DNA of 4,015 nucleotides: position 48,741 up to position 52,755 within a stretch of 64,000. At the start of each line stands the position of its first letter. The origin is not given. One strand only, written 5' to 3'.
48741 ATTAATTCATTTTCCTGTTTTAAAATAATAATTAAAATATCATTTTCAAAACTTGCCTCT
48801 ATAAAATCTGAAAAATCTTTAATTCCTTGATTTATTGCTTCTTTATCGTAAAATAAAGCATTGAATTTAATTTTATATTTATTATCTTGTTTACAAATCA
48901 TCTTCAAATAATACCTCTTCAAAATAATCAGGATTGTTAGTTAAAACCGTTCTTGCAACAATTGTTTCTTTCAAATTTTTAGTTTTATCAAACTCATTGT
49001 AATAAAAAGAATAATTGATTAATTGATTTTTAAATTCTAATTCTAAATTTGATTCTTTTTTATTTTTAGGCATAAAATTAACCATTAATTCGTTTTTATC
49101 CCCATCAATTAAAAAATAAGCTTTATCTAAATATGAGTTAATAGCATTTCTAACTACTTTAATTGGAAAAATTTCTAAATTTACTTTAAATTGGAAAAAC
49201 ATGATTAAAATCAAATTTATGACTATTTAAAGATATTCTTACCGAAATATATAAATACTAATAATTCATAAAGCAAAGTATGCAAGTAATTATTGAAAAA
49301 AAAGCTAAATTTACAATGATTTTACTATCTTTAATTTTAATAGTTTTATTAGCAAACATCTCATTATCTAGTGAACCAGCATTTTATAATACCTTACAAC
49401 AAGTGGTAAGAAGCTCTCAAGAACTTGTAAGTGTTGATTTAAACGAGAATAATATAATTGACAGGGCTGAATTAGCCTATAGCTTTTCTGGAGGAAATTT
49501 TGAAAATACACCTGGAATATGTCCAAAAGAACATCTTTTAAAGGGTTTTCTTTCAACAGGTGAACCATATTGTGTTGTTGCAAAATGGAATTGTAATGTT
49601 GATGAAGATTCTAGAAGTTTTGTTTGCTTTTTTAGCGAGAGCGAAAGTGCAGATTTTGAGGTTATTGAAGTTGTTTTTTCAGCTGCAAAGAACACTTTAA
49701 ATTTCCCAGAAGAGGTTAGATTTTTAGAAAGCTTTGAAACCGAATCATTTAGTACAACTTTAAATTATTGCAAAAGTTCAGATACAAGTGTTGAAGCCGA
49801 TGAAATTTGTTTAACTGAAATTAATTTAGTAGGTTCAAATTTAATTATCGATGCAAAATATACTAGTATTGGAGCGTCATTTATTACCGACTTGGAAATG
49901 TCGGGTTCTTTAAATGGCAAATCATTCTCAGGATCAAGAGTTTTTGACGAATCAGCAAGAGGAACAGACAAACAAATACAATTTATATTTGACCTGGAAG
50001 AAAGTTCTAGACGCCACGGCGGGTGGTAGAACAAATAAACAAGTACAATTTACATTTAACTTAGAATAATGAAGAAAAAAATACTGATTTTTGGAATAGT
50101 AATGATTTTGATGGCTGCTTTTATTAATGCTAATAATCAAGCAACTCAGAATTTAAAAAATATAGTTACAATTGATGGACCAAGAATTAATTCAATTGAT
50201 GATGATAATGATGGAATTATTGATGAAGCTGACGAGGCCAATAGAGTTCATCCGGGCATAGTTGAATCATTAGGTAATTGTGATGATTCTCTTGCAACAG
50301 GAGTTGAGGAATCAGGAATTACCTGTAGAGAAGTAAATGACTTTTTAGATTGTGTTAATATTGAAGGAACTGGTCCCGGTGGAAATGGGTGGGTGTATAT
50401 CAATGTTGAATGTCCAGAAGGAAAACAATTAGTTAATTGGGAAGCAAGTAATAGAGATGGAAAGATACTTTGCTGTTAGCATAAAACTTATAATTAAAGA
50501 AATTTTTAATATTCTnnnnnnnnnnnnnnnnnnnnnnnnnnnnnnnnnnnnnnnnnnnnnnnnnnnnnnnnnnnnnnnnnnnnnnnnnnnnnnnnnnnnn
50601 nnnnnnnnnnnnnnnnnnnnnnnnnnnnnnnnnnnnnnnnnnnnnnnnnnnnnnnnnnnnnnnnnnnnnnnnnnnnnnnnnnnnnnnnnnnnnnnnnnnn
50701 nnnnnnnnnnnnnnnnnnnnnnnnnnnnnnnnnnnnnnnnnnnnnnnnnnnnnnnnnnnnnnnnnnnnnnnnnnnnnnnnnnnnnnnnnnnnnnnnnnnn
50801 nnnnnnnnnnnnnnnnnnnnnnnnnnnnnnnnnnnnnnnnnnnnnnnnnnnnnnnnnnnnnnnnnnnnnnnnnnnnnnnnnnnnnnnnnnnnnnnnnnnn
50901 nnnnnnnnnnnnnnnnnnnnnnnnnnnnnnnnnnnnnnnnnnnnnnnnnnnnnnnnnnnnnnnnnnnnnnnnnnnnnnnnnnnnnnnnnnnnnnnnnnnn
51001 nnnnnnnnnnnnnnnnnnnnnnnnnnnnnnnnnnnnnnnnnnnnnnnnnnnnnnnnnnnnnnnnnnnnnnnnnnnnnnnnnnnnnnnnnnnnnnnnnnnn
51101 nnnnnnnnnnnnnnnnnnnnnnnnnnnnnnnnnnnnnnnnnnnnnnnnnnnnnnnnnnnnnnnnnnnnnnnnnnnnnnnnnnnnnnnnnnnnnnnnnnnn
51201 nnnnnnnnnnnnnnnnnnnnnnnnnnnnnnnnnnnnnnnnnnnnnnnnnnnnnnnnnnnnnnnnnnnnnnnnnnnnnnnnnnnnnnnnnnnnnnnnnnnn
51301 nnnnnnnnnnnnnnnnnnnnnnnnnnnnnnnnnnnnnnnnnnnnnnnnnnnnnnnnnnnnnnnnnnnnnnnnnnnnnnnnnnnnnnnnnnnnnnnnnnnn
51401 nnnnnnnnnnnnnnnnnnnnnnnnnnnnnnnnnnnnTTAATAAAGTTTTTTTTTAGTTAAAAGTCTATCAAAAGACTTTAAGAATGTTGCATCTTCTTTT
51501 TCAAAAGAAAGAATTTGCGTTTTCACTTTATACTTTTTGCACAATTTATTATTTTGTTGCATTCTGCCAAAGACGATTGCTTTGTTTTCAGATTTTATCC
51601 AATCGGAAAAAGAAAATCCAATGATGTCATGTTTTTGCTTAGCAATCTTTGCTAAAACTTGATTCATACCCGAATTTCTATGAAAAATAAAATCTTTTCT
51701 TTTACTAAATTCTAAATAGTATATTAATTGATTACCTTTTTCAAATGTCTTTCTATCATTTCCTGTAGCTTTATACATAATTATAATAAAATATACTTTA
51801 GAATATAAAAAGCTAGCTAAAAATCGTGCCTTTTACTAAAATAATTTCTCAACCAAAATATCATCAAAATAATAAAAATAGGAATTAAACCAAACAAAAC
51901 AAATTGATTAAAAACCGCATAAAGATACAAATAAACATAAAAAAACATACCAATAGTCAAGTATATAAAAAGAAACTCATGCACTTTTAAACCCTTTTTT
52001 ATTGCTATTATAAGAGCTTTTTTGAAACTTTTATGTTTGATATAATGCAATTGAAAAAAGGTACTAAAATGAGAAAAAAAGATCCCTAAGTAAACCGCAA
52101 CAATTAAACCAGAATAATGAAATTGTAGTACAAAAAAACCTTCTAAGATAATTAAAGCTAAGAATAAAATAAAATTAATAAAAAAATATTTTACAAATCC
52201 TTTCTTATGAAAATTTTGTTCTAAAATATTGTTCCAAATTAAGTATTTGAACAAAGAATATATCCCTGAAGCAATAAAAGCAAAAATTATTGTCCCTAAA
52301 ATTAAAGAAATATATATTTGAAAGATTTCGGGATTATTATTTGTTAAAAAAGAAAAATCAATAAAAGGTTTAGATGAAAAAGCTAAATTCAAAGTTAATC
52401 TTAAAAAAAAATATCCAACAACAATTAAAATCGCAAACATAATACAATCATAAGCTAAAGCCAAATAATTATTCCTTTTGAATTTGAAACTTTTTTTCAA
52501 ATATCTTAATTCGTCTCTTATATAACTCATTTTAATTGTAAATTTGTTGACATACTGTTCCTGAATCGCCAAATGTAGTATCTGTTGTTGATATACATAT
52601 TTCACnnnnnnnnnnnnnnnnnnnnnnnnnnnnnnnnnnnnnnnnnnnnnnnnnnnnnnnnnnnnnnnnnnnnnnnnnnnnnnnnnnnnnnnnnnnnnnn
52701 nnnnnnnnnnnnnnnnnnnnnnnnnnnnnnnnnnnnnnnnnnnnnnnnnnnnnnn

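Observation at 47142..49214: Compact SPASM radical-SAM maturase cassette with three small ORFs, one a candidate leader-plus-core peptide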

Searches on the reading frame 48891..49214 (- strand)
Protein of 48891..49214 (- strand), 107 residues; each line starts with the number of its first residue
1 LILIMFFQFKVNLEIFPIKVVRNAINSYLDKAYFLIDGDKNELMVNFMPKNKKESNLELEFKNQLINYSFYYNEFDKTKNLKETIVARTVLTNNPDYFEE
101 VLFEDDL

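Call 3: search_protein_families(library=pfam, proteins=[window:48891-49214:-], max_evalue=0.1)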
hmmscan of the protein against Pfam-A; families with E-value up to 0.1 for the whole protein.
window:48891-49214:- (107 aa): 0 families

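Call 4: search_protein_families(library=ncbifam, proteins=[window:48891-49214:-], max_evalue=0.1)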
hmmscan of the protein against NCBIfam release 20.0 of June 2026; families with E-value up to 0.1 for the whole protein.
window:48891-49214:- (107 aa): 2 families
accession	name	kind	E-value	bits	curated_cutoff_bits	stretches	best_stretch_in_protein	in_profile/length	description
TIGR03976.1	chp_LLNDYxLRE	equivalog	3.4e-10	40.2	50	1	12-88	2-82/90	His-Xaa-Ser system protein HxsD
NF038315.1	HxsD_rel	equivalog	8.6e-06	25.9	41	1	10-66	2-58/62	HxsD-like protein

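Call 14: search_protein_families(library=padloc, proteins=[window:48891-49214:-], max_evalue=0.1)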
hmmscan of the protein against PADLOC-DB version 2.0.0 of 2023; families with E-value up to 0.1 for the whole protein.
window:48891-49214:- (107 aa): 1 family
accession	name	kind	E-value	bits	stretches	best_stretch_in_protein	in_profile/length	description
PDLC03793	RTasCOG2852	-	0.00035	19.1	1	22-89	95-162/167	DRT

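Call 44: find_homologous_proteins(query=window:48891-49214:-, max_evalue=0.001)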
Query window:48891-49214:- (107 aa): 1 proteins with E <= 0.001 among 3 candidates.
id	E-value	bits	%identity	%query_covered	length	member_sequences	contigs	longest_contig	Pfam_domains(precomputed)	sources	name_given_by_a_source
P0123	1.1e-58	213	100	96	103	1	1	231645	PF27806.1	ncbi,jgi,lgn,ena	-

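Call 66: search_solved_structures(query=A5, max_evalue=1)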
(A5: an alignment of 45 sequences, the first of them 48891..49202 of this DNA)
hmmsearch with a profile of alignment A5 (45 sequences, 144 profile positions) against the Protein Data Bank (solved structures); distinct sequences matched with E-value up to 1: 6.
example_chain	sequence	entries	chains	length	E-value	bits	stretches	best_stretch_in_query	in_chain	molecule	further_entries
9eho_RR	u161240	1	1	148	0.51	13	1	42-112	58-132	40S ribosomal protein S16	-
7oyc_Q2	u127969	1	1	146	0.71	12.6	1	42-113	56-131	Rps16 protein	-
9q1s_QQ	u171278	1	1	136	0.88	12.2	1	52-113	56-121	Small ribosomal subunit protein uS9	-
6zvj_g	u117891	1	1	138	0.91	12.2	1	52-113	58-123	40S ribosomal protein S16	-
6gz3_BQ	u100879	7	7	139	0.93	12.2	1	52-113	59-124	ribosomal protein uS9 | 40S ribosomal protein S16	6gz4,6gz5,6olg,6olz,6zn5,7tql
6xa1_SQ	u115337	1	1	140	0.94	12.1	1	52-113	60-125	40S ribosomal protein S16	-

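Call 75: predict_structure(protein=P0123)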
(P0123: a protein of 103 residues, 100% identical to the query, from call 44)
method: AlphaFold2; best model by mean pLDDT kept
length: 103 residues; sequences in the alignment: 1
mean_pLDDT: 59.9   pTM: 0.53
mean pLDDT of the five models: 59.9, 55.8, 46.4, 44.5, 41.1
residues with pLDDT >= 90: 0; 70-90: 32; 50-70: 48; < 50: 23
segments of 3 or more residues with pLDDT < 50: 83-103
pLDDT, mean of each block of 10 residues (from residue 1): 70 70 66 72 66 68 62 53 46 34 31
secondary structure, 60 per line:
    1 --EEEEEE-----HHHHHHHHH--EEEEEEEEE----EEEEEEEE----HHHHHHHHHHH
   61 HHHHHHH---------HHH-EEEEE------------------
elements in order: E3-8 H14-22 E25-33 E38-45 H50-67 E81-85

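Call 79: fold_search(model_id=the predicted structure, library=pdb)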
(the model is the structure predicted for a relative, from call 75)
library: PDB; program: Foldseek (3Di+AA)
matches with E <= 10: 1555; with E <= 0.001: 0
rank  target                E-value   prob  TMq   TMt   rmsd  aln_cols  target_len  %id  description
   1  3n0v_A                4.0e-03  0.99  0.42  0.20   4.6        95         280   12  Crystal structure of a formyltetrahydrofolate deformylase (PP_0327) from PSEUDOMONAS PUTIDA KT2440 at 2.25 A resolutio (released 2010-06-16)
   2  7bff_E                4.6e-03  0.98  0.41  0.47   4.9        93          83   14  Circular permutant of ribosomal protein S6, P54-55 truncated, I25A mutant. (released 2022-07-13)
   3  3n0v_B                5.6e-03  1.00  0.43  0.20   5.1        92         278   10  Crystal structure of a formyltetrahydrofolate deformylase (PP_0327) from PSEUDOMONAS PUTIDA KT2440 at 2.25 A resolutio (released 2010-06-16)
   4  3n0v_C                6.8e-03  0.99  0.45  0.20   4.8        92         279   11  Crystal structure of a formyltetrahydrofolate deformylase (PP_0327) from PSEUDOMONAS PUTIDA KT2440 at 2.25 A resolutio (released 2010-06-16)
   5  2qlw_A                7.7e-03  0.97  0.45  0.44   6.1       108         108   15  Crystal structure of rhamnose mutarotase RhaU of Rhizobium leguminosarum (released 2008-11-04)
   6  7bff_A                9.9e-03  0.97  0.41  0.47   4.9        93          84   15  Circular permutant of ribosomal protein S6, P54-55 truncated, I25A mutant. (released 2022-07-13)
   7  2qn6_B                1.1e-02  0.66  0.31  0.34   7.1        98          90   15  Structure of an archaeal heterotrimeric initiation factor 2 reveals a nucleotide state between the GTP and the GDP sta (released 2007-11-06)
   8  7bfd_A                1.2e-02  0.93  0.39  0.45   5.0        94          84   14  Circular permutant of ribosomal protein S6, P54-55 truncated, Y4A mutant. (released 2022-07-13)
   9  7b90_A                1.3e-02  0.94  0.42  0.46   4.8        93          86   14  Circular permutant of ribosomal protein S6, P54-55 truncated, I8A mutant (released 2022-06-08)
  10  7bff_B                1.5e-02  0.94  0.41  0.46   4.5        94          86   15  Circular permutant of ribosomal protein S6, P54-55 truncated, I25A mutant. (released 2022-07-13)
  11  7bfg_A                1.6e-02  0.93  0.42  0.47   4.8        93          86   14  Circular permutant of ribosomal protein S6, P54-55 truncated, V37A mutant. (released 2022-07-13)
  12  8zor_D                1.7e-02  0.96  0.40  0.43   4.9        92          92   11  Cryo-EM structure of bicarbonate transporter SbtA in complex with PII-like signaling protein SbtB (T-loop truncation)  (released 2025-12-03)
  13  1wd6_B                1.7e-02  0.92  0.42  0.45   6.3       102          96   17  crystal structure of JW1657 from Escherichia coli (released 2004-11-12)
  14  2op5_B                1.7e-02  0.69  0.32  0.32   6.5       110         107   12  CRYSTAL STRUCTURE OF A DIMERIC FERREDOXIN-LIKE PROTEIN (JCVI_PEP_1096672785533) FROM UNCULTURED MARINE ORGANISM AT 2.2 (released 2007-02-06)
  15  1x8d_A                1.9e-02  0.93  0.46  0.46   5.5       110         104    9  Crystal structure of E. coli YiiL protein containing L-rhamnose (released 2005-05-17)
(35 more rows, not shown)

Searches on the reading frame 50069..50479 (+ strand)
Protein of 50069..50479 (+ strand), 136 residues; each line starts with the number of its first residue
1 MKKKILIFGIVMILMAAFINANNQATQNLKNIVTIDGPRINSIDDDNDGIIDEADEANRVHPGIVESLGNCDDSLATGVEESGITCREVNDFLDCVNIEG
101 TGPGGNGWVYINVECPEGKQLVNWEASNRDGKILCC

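Call 3: search_protein_families(library=pfam, proteins=[window:50069-50479:+], max_evalue=0.1)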
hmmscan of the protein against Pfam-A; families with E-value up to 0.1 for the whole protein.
window:50069-50479:+ (136 aa): 0 families

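Call 4: search_protein_families(library=ncbifam, proteins=[window:50069-50479:+], max_evalue=0.1)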
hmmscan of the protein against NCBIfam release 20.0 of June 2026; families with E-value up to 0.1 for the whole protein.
window:50069-50479:+ (136 aa): 1 family
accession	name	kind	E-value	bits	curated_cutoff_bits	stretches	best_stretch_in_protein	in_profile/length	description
NF033662.1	acid_disulf_rpt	repeat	0.032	14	41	1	41-56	9-24/32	acidic double-disulfide repeat-containing protein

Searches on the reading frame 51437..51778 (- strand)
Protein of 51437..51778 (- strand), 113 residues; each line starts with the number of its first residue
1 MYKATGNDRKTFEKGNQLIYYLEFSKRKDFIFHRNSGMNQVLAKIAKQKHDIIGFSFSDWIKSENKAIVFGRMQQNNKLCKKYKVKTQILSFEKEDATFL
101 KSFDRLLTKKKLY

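Call 3: search_protein_families(library=pfam, proteins=[window:51437-51778:-], max_evalue=0.1)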
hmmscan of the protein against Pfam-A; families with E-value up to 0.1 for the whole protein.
window:51437-51778:- (113 aa): 0 families

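Call 4: search_protein_families(library=ncbifam, proteins=[window:51437-51778:-], max_evalue=0.1)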
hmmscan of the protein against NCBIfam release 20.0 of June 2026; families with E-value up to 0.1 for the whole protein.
window:51437-51778:- (113 aa): 4 families
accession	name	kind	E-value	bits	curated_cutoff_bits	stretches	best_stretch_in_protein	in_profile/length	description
NF003023.0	PRK03892.1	equivalog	1.5e-06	27.8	323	1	33-93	113-175/217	Ribonuclease P protein component 3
NF046111.1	RNaseP3Mthb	equivalog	1.7e-06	28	200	1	33-90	118-177/236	ribonuclease P protein component 3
NF046108.1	RNaseP3Mthcoc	equivalog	0.00032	20.3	250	1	34-97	110-174/227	ribonuclease P protein component 3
NF000270.1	bla_class_D_alt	equivalog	0.044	13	280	1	27-81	167-221/240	class D beta-lactamase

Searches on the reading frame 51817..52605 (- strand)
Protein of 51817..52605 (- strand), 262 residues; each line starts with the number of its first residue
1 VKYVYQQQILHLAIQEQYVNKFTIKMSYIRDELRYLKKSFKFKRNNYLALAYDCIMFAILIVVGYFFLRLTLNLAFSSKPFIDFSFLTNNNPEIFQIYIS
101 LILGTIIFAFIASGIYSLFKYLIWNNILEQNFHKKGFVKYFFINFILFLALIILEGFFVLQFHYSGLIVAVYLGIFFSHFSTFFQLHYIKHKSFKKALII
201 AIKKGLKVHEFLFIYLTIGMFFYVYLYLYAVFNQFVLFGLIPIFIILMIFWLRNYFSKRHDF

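Call 3: search_protein_families(library=pfam, proteins=[window:51817-52605:-], max_evalue=0.1)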
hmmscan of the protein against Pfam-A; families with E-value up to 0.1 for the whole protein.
window:51817-52605:- (262 aa): 1 family
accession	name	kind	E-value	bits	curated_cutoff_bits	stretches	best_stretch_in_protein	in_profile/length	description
PF13190.11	PDGLE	-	0.049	13.9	27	0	74-120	57-101/102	PDGLE domain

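Call 4: search_protein_families(library=ncbifam, proteins=[window:51817-52605:-], max_evalue=0.1)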
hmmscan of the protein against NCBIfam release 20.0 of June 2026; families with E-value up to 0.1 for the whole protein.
window:51817-52605:- (262 aa): 0 families
